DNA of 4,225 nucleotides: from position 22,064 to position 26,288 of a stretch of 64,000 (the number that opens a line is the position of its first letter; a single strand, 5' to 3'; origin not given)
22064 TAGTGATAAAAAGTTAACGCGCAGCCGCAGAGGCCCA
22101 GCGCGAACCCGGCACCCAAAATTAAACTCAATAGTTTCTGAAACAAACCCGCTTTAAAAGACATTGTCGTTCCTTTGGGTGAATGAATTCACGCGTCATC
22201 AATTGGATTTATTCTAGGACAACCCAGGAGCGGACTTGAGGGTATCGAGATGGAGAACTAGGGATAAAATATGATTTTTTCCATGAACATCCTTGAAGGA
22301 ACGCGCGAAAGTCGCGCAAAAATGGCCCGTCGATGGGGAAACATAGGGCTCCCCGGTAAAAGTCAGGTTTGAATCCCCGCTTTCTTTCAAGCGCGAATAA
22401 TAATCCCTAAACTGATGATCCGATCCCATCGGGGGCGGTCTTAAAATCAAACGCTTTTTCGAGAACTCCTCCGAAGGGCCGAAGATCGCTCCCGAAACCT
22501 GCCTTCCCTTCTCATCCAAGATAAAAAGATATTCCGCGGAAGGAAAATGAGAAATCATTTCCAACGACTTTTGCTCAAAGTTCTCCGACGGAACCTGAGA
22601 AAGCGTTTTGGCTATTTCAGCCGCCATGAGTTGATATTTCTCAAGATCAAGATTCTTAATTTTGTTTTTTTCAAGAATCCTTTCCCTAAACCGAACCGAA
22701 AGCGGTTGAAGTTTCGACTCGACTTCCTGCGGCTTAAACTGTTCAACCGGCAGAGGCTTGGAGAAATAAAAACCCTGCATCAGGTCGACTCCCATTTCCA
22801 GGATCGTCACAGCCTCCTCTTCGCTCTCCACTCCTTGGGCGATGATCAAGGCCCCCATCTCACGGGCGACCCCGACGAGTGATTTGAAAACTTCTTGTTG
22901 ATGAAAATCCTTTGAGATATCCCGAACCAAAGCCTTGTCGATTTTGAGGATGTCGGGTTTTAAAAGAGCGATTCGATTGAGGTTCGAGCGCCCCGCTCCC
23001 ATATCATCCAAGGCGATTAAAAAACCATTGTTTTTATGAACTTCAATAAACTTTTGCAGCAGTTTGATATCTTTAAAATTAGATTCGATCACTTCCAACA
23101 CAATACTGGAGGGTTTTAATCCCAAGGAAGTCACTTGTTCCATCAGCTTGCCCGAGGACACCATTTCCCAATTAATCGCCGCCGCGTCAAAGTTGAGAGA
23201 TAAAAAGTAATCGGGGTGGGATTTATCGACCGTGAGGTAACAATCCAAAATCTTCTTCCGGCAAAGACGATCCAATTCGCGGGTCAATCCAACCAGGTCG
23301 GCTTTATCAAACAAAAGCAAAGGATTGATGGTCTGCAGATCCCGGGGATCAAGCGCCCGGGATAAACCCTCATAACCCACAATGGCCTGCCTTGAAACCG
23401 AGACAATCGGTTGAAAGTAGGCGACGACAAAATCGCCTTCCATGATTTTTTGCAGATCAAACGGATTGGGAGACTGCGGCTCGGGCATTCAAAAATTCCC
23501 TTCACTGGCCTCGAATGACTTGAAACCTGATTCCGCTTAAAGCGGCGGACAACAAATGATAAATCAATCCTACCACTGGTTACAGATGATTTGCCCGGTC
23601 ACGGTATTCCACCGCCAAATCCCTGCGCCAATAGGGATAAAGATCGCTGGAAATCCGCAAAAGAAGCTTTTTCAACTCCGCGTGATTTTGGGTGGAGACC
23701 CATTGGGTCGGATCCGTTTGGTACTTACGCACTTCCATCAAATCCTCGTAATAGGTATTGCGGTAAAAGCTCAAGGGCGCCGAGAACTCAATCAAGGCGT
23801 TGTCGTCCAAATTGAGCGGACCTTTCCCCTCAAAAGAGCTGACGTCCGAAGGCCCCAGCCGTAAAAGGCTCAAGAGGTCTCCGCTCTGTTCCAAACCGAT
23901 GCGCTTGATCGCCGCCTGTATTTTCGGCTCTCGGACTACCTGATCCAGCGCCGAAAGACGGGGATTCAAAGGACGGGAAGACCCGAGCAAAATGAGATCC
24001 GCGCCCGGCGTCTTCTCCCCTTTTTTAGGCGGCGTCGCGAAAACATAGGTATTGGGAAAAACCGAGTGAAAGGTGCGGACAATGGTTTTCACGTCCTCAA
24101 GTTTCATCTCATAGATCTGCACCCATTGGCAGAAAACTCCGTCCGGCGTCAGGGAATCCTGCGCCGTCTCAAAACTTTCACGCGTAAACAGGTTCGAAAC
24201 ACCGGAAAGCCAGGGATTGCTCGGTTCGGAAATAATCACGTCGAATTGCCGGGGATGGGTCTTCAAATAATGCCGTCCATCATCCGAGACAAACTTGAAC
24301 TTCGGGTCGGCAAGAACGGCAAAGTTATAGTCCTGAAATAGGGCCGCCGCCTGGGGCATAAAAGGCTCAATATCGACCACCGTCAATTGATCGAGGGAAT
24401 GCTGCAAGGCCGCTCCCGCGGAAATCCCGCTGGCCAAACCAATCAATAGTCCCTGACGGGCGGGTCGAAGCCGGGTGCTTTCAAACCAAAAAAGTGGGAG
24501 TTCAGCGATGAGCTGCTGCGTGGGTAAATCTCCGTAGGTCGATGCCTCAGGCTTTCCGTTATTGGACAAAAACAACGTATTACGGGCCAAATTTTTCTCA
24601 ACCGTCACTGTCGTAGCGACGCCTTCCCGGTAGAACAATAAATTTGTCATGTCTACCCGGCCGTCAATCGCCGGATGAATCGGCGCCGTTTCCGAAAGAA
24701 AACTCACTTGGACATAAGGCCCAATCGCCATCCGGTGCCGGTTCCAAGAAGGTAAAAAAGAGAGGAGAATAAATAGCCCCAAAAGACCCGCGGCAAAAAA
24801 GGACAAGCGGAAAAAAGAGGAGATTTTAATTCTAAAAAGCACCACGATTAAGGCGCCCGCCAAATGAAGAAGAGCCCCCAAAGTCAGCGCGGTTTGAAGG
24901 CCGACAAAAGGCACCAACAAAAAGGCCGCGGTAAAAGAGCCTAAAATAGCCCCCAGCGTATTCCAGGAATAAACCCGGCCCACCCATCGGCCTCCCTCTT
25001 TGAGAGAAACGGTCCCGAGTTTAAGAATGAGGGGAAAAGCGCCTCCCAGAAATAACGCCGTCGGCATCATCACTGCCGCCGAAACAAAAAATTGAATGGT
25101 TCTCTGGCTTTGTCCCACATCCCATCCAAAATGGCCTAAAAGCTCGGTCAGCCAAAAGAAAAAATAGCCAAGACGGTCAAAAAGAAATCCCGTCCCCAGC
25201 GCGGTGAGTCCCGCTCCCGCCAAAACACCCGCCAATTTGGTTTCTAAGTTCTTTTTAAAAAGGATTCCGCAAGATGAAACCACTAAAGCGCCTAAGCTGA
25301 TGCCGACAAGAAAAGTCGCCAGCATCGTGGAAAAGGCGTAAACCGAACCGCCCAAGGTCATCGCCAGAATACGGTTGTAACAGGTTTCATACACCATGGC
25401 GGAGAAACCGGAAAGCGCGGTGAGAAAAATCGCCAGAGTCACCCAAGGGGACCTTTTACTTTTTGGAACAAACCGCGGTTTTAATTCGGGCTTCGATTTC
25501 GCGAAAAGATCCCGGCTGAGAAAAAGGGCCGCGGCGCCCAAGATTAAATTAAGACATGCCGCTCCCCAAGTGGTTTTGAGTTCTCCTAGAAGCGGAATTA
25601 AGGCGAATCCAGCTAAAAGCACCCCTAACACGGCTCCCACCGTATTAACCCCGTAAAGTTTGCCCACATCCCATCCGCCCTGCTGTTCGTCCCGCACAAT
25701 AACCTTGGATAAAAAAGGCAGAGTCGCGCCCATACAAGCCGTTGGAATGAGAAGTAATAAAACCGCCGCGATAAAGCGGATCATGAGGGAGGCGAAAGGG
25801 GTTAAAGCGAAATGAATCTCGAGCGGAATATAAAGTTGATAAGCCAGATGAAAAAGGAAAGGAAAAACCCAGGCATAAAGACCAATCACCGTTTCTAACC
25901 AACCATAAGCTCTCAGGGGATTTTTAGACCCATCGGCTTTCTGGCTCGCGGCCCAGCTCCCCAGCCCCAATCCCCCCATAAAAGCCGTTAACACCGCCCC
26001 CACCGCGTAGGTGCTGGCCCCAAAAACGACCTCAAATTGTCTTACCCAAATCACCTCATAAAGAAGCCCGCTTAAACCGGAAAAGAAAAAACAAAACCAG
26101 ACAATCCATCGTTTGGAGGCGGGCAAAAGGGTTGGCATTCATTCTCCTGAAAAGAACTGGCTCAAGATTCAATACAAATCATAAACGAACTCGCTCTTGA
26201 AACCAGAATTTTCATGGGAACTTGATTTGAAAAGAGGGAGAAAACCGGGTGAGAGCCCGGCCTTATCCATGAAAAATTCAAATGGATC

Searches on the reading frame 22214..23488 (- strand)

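Call 8: search_protein_families(library=pfam, proteins=[window:22214-23488:-], max_evalue=0.001)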
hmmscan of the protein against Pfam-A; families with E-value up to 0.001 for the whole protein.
window:22214-23488:- (424 aa): 1 family
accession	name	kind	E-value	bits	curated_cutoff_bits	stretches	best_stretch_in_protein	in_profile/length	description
PF00563.25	EAL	-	4.6e-45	154.3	31.3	1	14-245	6-236/236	EAL domain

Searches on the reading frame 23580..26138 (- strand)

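Call 8: search_protein_families(library=pfam, proteins=[window:23580-26138:-], max_evalue=0.001)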
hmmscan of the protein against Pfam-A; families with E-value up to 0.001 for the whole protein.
window:23580-26138:- (852 aa): 1 family
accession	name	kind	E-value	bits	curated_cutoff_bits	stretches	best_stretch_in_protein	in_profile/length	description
PF01564.23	Spermine_synth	-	1.6e-13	51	22.9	1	578-702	37-161/186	Spermine/spermidine synthase domain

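Call 54: search_protein_families(library=ncbifam, proteins=[window:23580-26138:-], max_evalue=0.01)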
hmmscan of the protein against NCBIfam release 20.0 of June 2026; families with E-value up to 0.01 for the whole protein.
window:23580-26138:- (852 aa): 6 families
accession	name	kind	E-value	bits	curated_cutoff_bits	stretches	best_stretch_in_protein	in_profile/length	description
NF037959.1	MFS_SpdSyn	subfamily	4.3e-37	128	40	3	25-208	5-182/480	fused MFS/spermidine synthase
NF002956.0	PRK03612.1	equivalog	2.7e-30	105.3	472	3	8-212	17-203/522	polyamine aminopropyltransferase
TIGR00417.1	speE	equivalog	6.4e-15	55.1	249.55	1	541-700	59-213/271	spermidine synthase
NF002010.0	PRK00811.1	equivalog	1.3e-14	54.1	260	1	564-701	83-221/287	polyamine aminopropyltransferase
NF003380.0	PRK04457.1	equivalog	0.00013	21.1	304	1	564-670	74-177/265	polyamine aminopropyltransferase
NF002435.0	PRK01581.1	equivalog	0.0072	15.4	537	0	603-671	198-267/374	polyamine aminopropyltransferase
